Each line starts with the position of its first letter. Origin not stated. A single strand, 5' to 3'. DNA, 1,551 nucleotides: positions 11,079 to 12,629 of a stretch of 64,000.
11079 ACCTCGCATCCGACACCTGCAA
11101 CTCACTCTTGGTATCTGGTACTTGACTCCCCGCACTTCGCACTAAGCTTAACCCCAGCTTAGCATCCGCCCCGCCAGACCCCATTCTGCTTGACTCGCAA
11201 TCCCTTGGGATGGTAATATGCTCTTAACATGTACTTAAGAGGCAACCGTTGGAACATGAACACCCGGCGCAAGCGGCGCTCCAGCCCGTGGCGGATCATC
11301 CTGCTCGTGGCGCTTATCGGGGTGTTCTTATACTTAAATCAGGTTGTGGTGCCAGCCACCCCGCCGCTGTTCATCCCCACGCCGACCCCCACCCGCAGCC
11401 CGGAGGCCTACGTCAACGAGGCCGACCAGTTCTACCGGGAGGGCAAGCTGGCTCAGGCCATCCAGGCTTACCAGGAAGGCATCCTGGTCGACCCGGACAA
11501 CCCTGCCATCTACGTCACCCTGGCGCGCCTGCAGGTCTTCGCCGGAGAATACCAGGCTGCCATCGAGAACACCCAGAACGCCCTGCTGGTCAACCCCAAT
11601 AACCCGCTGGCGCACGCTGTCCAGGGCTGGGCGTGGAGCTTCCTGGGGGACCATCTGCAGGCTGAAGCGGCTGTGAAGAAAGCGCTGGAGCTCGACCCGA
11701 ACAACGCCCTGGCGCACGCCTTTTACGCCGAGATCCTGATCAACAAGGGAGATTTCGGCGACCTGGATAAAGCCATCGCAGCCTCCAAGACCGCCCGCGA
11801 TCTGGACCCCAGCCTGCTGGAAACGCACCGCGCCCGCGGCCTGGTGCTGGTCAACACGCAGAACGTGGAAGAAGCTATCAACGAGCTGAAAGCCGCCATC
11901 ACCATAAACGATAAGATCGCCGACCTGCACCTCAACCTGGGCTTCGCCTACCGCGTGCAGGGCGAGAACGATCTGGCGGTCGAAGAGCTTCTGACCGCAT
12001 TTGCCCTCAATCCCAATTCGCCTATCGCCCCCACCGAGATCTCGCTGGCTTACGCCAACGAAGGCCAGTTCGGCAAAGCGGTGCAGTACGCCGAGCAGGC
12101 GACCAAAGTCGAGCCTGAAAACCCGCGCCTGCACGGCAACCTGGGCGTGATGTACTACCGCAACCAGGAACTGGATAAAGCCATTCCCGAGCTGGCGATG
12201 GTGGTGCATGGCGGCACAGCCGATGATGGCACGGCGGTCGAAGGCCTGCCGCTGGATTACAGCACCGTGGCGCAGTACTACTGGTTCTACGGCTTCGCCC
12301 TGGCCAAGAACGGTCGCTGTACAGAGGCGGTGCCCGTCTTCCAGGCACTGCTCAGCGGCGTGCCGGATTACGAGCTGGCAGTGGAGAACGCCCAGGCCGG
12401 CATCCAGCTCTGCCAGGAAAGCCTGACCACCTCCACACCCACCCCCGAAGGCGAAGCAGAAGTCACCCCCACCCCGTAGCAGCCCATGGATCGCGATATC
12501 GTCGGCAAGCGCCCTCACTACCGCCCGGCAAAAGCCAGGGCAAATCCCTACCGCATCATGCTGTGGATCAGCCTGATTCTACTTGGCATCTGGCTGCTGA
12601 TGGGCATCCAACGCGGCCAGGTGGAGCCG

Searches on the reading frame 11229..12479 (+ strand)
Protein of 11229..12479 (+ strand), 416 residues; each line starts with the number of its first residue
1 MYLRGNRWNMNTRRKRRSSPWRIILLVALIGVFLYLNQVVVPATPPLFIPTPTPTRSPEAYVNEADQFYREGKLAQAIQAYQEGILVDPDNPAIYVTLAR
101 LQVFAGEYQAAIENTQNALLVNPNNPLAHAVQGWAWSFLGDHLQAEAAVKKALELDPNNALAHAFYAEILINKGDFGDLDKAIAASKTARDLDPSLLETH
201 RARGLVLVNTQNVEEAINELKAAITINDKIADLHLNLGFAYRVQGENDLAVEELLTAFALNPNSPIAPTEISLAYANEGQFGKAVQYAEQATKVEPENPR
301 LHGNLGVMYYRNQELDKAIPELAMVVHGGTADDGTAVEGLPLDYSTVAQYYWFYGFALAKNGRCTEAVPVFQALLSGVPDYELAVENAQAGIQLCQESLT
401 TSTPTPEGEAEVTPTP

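Call 7: search_protein_families(library=pfam, proteins=[window:11229-12479:+], max_evalue=0.01)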
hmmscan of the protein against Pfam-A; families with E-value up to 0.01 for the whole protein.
window:11229-12479:+ (416 aa): 26 families (the best 25 are shown)
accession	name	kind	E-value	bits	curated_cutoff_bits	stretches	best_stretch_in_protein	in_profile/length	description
PF13414.12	TPR_11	-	1.9e-33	114.3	26.8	4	66-99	2-35/42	TPR repeat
PF07719.23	TPR_2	-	7.4e-33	110.4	27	3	58-91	1-34/34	Tetratricopeptide repeat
PF00515.34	TPR_1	-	4.2e-29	99.6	27.8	3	58-91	1-34/34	Tetratricopeptide repeat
PF14559.12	TPR_19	-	7.7e-28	97.1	25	4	70-133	3-66/68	Tetratricopeptide repeat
PF13432.12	TPR_16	-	1.9e-27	95.7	32.7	4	273-322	5-54/65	Tetratricopeptide repeat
PF13181.12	TPR_8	-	4.2e-25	86.2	25.7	1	271-298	7-34/34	Tetratricopeptide repeat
PF13428.12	TPR_14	-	1e-23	81.8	23.5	1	58-101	1-44/44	Tetratricopeptide repeat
PF13431.12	TPR_17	-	1.4e-22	78.5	24.4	2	150-176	3-29/34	Tetratricopeptide repeat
PF13371.12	TPR_9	-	9.7e-16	58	35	3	70-131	7-68/73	Tetratricopeptide repeat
PF23914.1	TPR_CcmH_CycH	-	5.6e-14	52.7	42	1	122-222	46-146/158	Cytochrome c-type biogenesis protein H TPR domain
PF13424.12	TPR_12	-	5.9e-12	46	30.1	0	230-293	2-73/77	Tetratricopeptide repeat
PF12895.13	ANAPC3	-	5.1e-08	33.5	27.2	0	55-114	20-78/82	Anaphase-promoting complex, cyclosome, subunit 3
PF13176.12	TPR_7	-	6.6e-08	32.5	27.9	0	274-299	8-35/36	Tetratricopeptide repeat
PF24575.1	TPR_Slam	-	7.1e-08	33.3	35.2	0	65-112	54-101/104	Surface lipoprotein assembly modifier, N-terminal TPR repeats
PF13174.12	TPR_6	-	2.3e-07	31.5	26.3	0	59-83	1-25/33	Tetratricopeptide repeat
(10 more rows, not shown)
